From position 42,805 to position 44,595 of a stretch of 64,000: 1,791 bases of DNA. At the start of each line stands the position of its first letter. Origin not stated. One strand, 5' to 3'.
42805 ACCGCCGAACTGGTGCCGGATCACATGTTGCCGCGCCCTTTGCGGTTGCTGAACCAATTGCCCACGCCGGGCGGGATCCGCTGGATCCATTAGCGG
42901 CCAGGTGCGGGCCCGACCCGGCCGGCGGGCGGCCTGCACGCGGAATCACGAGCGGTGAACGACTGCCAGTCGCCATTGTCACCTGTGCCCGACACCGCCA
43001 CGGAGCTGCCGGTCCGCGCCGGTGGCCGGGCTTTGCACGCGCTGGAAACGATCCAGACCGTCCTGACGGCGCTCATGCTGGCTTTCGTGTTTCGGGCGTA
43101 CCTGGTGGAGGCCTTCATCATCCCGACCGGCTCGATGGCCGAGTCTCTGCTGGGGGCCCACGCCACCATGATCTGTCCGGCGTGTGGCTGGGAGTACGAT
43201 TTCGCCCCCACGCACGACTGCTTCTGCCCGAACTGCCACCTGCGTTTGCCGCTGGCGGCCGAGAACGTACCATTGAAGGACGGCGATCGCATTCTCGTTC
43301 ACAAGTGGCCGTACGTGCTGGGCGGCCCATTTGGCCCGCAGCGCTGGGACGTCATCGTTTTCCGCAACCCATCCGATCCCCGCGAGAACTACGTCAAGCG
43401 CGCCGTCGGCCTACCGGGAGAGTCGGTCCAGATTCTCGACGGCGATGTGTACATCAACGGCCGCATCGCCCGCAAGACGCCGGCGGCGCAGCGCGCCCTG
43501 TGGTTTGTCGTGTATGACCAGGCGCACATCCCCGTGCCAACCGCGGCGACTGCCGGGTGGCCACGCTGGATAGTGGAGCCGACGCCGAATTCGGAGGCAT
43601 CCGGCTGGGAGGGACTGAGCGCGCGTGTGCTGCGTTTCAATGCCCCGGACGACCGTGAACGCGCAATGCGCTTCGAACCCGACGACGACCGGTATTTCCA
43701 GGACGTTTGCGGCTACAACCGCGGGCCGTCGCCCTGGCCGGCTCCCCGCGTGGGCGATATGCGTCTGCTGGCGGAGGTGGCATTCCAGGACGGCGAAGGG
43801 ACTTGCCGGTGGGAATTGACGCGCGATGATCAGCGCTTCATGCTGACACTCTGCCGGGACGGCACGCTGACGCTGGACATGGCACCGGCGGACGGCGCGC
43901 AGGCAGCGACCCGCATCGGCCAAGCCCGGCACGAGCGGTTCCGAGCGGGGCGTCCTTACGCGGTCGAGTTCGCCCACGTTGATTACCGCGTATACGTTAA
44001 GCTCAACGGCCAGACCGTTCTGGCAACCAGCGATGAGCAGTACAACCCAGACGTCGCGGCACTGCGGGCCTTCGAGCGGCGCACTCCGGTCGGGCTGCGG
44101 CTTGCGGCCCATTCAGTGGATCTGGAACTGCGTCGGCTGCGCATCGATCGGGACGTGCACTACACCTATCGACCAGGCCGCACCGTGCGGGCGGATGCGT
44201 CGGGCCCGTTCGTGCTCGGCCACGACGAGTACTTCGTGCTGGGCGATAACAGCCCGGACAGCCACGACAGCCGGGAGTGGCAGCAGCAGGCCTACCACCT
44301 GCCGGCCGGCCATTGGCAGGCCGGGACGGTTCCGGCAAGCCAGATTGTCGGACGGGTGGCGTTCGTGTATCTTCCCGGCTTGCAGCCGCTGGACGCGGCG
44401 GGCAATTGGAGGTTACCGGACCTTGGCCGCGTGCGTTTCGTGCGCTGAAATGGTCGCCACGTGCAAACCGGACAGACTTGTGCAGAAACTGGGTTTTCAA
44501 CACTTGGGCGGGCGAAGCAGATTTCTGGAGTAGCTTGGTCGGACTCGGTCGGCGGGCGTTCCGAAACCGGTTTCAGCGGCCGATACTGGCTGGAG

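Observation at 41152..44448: Tandem paralogous giant signal peptidases I, each with a Cys4 zinc-ribbon inserted right after the catalytic serine and a large extra beta-rich domain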

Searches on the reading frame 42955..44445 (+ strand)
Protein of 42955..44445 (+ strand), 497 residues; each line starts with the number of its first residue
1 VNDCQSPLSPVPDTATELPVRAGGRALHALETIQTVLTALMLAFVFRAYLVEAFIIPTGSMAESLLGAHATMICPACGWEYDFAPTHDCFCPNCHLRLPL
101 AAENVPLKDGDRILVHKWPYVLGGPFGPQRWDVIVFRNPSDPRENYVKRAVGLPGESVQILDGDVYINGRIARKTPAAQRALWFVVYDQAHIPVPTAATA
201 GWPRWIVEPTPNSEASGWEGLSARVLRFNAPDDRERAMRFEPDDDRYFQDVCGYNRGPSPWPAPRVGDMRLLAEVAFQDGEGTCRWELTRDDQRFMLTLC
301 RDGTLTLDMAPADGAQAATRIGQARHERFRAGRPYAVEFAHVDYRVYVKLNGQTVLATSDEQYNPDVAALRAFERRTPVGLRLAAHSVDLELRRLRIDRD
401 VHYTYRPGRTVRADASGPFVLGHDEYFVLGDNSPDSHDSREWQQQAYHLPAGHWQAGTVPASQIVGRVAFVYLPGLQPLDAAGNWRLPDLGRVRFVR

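Call 3: search_protein_families(library=pfam, proteins=[window:42955-44445:+], max_evalue=1)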
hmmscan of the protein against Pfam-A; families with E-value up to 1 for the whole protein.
window:42955-44445:+ (497 aa): 3 families
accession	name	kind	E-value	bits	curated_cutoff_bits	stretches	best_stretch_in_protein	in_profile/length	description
PF10502.14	Peptidase_S26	-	3.5e-31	108.8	22.9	3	107-173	37-100/168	Signal peptidase, peptidase S26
PF10571.15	UPF0547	-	0.084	13.5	29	0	68-82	11-25/26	Uncharacterised protein family UPF0547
PF07321.17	YscO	-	0.13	12.7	28.8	1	322-401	30-109/149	Type III secretion protein YscO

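Call 4: search_protein_families(library=ncbifam, proteins=[window:42955-44445:+], max_evalue=1)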
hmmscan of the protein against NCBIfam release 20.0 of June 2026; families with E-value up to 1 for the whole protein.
window:42955-44445:+ (497 aa): 4 families
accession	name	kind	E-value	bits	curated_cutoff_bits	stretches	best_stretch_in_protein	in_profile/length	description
TIGR02227.1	sigpep_I_bact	equivalog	3.3e-28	98.6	47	3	107-175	34-99/162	signal peptidase I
NF008114.0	PRK10861.1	equivalog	1e-16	61.2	277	3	110-159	99-157/324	signal peptidase I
TIGR02771.1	TraF_Ti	equivalog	0.0074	15.8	100.25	0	146-172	84-110/171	conjugative transfer signal peptidase TraF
NF049953.1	ribbon_DG_selen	exception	0.045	13.6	130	1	69-98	145-171/172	zinc ribbon-containing (seleno)protein DG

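Call 6: find_homologous_proteins(query=window:42955-44445:+, max_evalue=0.00001)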
Query window:42955-44445:+ (497 aa): 2476 proteins with E <= 0.00001 among 8000 candidates; the best 120 are listed.
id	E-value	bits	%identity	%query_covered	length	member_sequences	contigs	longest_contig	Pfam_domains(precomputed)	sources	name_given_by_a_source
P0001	0.0e+0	1173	100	100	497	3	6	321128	PF10502.15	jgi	-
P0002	0.0e+0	1031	89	100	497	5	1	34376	PF10502.15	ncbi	-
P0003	4.0e-216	737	65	96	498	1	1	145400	PF10502.15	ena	-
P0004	1.0e-195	669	62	97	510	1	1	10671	PF10502.15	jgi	jgi:signal peptidase I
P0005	1.7e-192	659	62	94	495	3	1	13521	PF10502.15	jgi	jgi:signal peptidase I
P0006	1.1e-191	656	60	95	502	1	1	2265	PF10502.15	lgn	-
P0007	3.1e-191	655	61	96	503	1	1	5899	PF10502.15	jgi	jgi:signal peptidase I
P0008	5.1e-190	651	59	100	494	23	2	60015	PF10502.15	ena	-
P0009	4.7e-189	647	58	100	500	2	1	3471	PF10502.15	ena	-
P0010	4.2e-188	644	60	98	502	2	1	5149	PF10502.15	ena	-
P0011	6.2e-184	631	60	95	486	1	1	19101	PF10502.15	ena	-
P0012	5.3e-183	627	59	95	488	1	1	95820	PF10502.15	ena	-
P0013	4.0e-182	625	59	94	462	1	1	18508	PF10502.15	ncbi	ncbi:MAG: signal peptidase I [Planctomycetota bacterium]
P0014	3.5e-179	615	58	95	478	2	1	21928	PF10502.15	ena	-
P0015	7.9e-178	610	58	95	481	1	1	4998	PF10502.15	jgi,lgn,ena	-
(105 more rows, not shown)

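Call 7: search_solved_structures(query=window:42955-44445:+, max_evalue=1, show_alignments=2)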
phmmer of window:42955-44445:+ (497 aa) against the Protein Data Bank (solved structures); distinct sequences matched with E-value up to 1: 9.
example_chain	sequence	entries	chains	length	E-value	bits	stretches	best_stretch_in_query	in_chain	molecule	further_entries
9nlo_A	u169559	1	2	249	6.9e-10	41.3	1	110-158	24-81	Signal peptidase I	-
1t7d_A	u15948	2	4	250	1.4e-09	40.2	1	107-159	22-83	SIGNAL PEPTIDASE I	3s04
1kn9_A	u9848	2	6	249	2.1e-09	39.7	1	107-158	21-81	Signal peptidase I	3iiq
1b12_A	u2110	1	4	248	2.5e-09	39.5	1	107-159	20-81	SIGNAL PEPTIDASE I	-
6b88_A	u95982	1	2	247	3e-09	39.2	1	107-158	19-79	Signal peptidase I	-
4me8_A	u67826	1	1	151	2.3e-08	36.3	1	127-170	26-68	Signal peptidase I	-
4nv4_A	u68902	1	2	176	7.1e-07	31.4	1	106-172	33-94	Signal peptidase I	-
4wvg_A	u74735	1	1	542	1e-05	27.6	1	104-170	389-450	Maltose-binding periplasmic protein,Signal peptidase IB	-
4wvh_A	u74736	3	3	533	1.3e-05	27.2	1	106-170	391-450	Maltose-binding periplasmic protein,Signal peptidase IB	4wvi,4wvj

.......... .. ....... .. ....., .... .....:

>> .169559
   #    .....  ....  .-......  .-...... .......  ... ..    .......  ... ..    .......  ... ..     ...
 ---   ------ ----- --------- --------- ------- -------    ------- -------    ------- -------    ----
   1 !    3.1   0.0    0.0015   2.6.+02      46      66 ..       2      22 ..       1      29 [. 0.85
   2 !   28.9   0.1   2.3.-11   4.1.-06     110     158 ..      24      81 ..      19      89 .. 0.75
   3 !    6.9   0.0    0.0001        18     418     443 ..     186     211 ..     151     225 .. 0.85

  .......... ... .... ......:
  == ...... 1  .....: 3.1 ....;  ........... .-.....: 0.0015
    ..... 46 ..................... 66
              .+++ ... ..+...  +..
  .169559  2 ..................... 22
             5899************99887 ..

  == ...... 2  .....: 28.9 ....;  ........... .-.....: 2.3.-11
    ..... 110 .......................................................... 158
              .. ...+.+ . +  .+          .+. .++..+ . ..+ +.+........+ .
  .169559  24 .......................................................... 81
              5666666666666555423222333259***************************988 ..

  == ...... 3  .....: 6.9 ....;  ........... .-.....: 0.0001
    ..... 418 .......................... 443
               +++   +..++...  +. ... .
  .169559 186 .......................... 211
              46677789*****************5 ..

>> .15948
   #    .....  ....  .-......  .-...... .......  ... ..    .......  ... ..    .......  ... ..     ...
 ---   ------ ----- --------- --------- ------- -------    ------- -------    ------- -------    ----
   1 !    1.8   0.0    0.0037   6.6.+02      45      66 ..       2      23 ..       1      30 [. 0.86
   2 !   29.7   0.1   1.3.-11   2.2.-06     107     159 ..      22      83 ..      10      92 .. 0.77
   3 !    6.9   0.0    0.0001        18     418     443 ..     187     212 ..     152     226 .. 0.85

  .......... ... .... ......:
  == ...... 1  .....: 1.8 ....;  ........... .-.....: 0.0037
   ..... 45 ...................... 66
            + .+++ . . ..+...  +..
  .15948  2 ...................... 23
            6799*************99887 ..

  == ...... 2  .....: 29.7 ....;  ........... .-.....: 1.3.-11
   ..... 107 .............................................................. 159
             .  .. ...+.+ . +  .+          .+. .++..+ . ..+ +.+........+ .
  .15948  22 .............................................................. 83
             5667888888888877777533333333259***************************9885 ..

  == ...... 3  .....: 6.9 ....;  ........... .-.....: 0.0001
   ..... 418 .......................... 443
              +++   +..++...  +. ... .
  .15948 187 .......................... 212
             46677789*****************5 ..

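Call 10: find_related_loci(query=A1, collection=genome_contigs, flank=6000)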
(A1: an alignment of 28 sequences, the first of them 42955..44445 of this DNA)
Query A1 (497 aa) in genome_contigs; peptide patterns used: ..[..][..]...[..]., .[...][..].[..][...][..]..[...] (x = any residue, [..] = any of these).
559 stretches matched a pattern; 273 encode a relative of the query (tblastn E <= 1e-3); the best 80 are kept; 77 distinct loci.
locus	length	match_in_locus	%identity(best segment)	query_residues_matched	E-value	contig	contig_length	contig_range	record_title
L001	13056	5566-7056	88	1-497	0e+0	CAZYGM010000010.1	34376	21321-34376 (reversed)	MAG TPA_asm: uncultured Planctomycetales bacterium isolate binchicken_co43_202 genome assembly, contig: NODE_1922_length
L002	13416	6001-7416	61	23-497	0e+0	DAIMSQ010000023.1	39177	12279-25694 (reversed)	MAG TPA_asm: Planctomycetota bacterium isolate CTOTU19882 NODE_1002_length_39177_cov_8.096723, whole genome shotgun sequ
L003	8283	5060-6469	62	25-497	0e+0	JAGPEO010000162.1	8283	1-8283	MAG: Phycisphaerae bacterium isolate Gw_SlDig_bin_12 Gw_SlDig_17861_length_8283_cov_8.357038, whole genome shotgun seque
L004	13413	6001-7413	59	24-497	0e+0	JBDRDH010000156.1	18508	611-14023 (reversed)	MAG: Planctomycetota bacterium isolate MEGAHIT-group-1.24 k141_4932034, whole genome shotgun sequence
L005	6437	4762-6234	51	30-497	7e-163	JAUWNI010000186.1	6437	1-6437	MAG: Phycisphaerae bacterium isolate CSMAG_2420 CSMAG_2420_k141_207277_length_6437_cov_17.7624, whole genome shotgun seq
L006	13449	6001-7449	54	25-497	4e-159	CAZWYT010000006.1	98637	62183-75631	MAG TPA_asm: uncultured Planctomycetales bacterium isolate binchicken_co119_111 genome assembly, contig: NODE_173_length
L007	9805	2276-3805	52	2-497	6e-159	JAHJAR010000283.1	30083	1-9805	MAG: Planctomycetota bacterium isolate Modern_marine.mb.222 Modern_marine.mb.222_k141_2044534, whole genome shotgun sequ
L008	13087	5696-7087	53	30-491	2e-154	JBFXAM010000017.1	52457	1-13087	MAG: Phycisphaerae bacterium isolate CA_2019_TPBS_22 NODE_4071_length_52457_cov_5.314103_TPBS, whole genome shotgun sequ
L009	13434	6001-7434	54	30-497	1e-153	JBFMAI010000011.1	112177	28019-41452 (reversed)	MAG: Planctomycetota bacterium isolate MAG134 MAG134_11, whole genome shotgun sequence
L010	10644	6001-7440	54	26-497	1e-152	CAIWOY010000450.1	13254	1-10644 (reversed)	MAG: uncultured Phycisphaerales bacterium isolate AlinenSedimentsCore3_bin-0378 genome assembly, contig: bin-0378:450/46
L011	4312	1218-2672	51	36-497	1e-156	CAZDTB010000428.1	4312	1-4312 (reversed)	MAG TPA_asm: uncultured Planctomycetales bacterium isolate SRP214966_co2_72 genome assembly, contig: NODE_43126_length_4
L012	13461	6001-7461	52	19-497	1e-152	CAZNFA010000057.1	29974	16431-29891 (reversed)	MAG TPA_asm: uncultured Planctomycetales bacterium isolate SRP068000_co1_607 genome assembly, contig: NODE_1730_length_2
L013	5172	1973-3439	52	12-497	2e-154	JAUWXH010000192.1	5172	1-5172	MAG: Planctomycetota bacterium isolate CSMAG_2679 CSMAG_2679_k141_1080384_length_5172_cov_5.0000, whole genome shotgun s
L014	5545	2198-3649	53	24-497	2e-153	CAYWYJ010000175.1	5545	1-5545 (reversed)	MAG TPA_asm: uncultured Planctomycetales bacterium isolate SRP278314_co1_339 genome assembly, contig: NODE_18861_length_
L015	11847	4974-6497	51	17-497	1e-150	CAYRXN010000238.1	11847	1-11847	MAG TPA_asm: uncultured Planctomycetales bacterium isolate binchicken_co219_411 genome assembly, contig: k141_44925, who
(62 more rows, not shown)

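Call 24: predict_structure(alignment_id=A1)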
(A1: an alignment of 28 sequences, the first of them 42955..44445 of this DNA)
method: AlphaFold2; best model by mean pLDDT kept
length: 497 residues; sequences in the alignment: 28
mean_pLDDT: 77.4   pTM: 0.79
mean pLDDT of the five models: 77.4, 76.7, 76.2, 74.6, 72.3
residues with pLDDT >= 90: 149; 70-90: 177; 50-70: 133; < 50: 38
segments of 3 or more residues with pLDDT < 50: 1-23, 253-259, 474-477
pLDDT, mean of each block of 10 residues (from residue 1): 36 40 59 64 63 63 66 83 71 78 68 70 75 80 76 92 90 86 86 65 83 81 91 91 80 47 81 97 96 95 97 90 96 97 95 95 89 87 96 94 71 82 86 56 65 74 78 51 54 52
secondary structure, 60 per line:
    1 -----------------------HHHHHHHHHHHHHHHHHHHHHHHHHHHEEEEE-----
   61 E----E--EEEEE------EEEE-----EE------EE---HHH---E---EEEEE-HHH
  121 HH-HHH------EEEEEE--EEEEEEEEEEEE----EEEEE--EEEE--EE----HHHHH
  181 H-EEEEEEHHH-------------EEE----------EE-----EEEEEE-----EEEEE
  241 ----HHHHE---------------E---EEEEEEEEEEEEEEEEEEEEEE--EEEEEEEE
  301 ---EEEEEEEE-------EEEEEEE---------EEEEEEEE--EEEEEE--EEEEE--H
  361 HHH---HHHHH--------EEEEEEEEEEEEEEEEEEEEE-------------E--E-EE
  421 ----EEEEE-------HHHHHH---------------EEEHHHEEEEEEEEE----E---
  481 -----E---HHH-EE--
elements in order: H24-50 E51-55 E69-73 E80-83 E112-116 H118-122 E133-138 E141-152 E157-161 E164-167 H176-181 E183-188 E205-207 E225-230 E236-240 H245-248 E269-290 E293-300 E304-311 E319-325 E335-342 E345-350 E353-357 H360-363 H367-371 E380-400 E425-429 H437-442 E458-460 E464-472

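Call 41: fold_search(model_id=the predicted structure, library=pdb)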
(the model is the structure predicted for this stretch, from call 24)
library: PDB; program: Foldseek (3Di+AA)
matches with E <= 10: 1723; with E <= 0.001: 509
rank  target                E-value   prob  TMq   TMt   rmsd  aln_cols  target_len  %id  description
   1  4b1m_A                2.4e-08  1.00  0.24  0.64   5.1       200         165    8  CARBOHYDRATE BINDING MODULE CBM66 FROM BACILLUS SUBTILIS (released 2012-12-12)
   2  4b1m_C                4.3e-08  1.00  0.25  0.69   4.7       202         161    9  CARBOHYDRATE BINDING MODULE CBM66 FROM BACILLUS SUBTILIS (released 2012-12-12)
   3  4b1m_B                1.3e-07  1.00  0.24  0.65   5.1       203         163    9  CARBOHYDRATE BINDING MODULE CBM66 FROM BACILLUS SUBTILIS (released 2012-12-12)
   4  4azz_A                3.1e-07  1.00  0.25  0.67   4.8       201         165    8  Carbohydrate binding module CBM66 from Bacillus subtilis (released 2012-07-25)
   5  9nlo_B                3.8e-07  1.00  0.24  0.49  16.5       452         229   16  Escherichia coli Signal Peptidase I Delta 2-76 P84A in complex with lipopeptide inhibitor (released 2025-11-19)
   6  2z42                  4.7e-07  1.00  0.27  0.52   7.0       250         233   10  Crystal Structure of Family 7 Alginate Lyase A1-II' from Sphingomonas sp. A1 (released 2008-05-27)
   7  4b1l                  6.2e-07  1.00  0.25  0.69   4.6       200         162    8  CARBOHYDRATE BINDING MODULE CBM66 FROM BACILLUS SUBTILIS (released 2012-12-12)
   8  1t7d_A                9.0e-07  1.00  0.22  0.49  15.3       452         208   15  Crystal structure of Escherichia coli type I signal peptidase in complex with a lipopeptide inhibitor (released 2004-07-13)
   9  1kn9_B                9.5e-07  1.00  0.21  0.42  15.9       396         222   16  CRYSTAL STRUCTURE OF A BACTERIAL SIGNAL PEPTIDASE APO-ENZYME, IMPLICATIONS FOR SIGNAL PEPTIDE BINDING AND THE SER-LYS  (released 2002-01-30)
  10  2za9                  1.2e-06  1.00  0.26  0.51   7.4       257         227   11  Crystal Structure of Alginate lyase A1-II' N141C/N199C (released 2008-05-27)
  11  3s04_B                1.5e-06  1.00  0.24  0.50  16.5       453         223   16  Crystal structure of Escherichia coli type I signal peptidase in complex with an Arylomycin Lipoglycopeptide Antibioti (released 2011-10-05)
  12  9nlo_A                1.6e-06  1.00  0.25  0.51  14.6       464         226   15  Escherichia coli Signal Peptidase I Delta 2-76 P84A in complex with lipopeptide inhibitor (released 2025-11-19)
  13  1t7d_B                1.7e-06  1.00  0.25  0.51  17.9       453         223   15  Crystal structure of Escherichia coli type I signal peptidase in complex with a lipopeptide inhibitor (released 2004-07-13)
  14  3iiq_B                1.8e-06  1.00  0.23  0.47  16.9       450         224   16  Crystallographic analysis of bacterial signal peptidase in ternary complex with Arylomycin A2 and a beta-sultam inhibi (released 2009-09-01)
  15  5dzf_A                2.0e-06  1.00  0.26  0.56   4.9       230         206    7  Crystal Structure of the catalytic nucleophile mutant of VvEG16 in complex with a mixed-linkage glucan octasaccharide (released 2016-09-21)
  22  1kn9_A                3.4e-06  1.00  0.20  0.38  20.7       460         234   14  CRYSTAL STRUCTURE OF A BACTERIAL SIGNAL PEPTIDASE APO-ENZYME, IMPLICATIONS FOR SIGNAL PEPTIDE BINDING AND THE SER-LYS  (released 2002-01-30)
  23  1b12_C                3.8e-06  1.00  0.22  0.43  18.7       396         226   15  CRYSTAL STRUCTURE OF TYPE 1 SIGNAL PEPTIDASE FROM ESCHERICHIA COLI IN COMPLEX WITH A BETA-LACTAM INHIBITOR (released 1999-12-10)
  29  1b12_A                5.3e-06  1.00  0.20  0.38  19.7       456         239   14  CRYSTAL STRUCTURE OF TYPE 1 SIGNAL PEPTIDASE FROM ESCHERICHIA COLI IN COMPLEX WITH A BETA-LACTAM INHIBITOR (released 1999-12-10)
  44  1kn9_D                9.0e-06  1.00  0.19  0.40  17.9       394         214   14  CRYSTAL STRUCTURE OF A BACTERIAL SIGNAL PEPTIDASE APO-ENZYME, IMPLICATIONS FOR SIGNAL PEPTIDE BINDING AND THE SER-LYS  (released 2002-01-30)
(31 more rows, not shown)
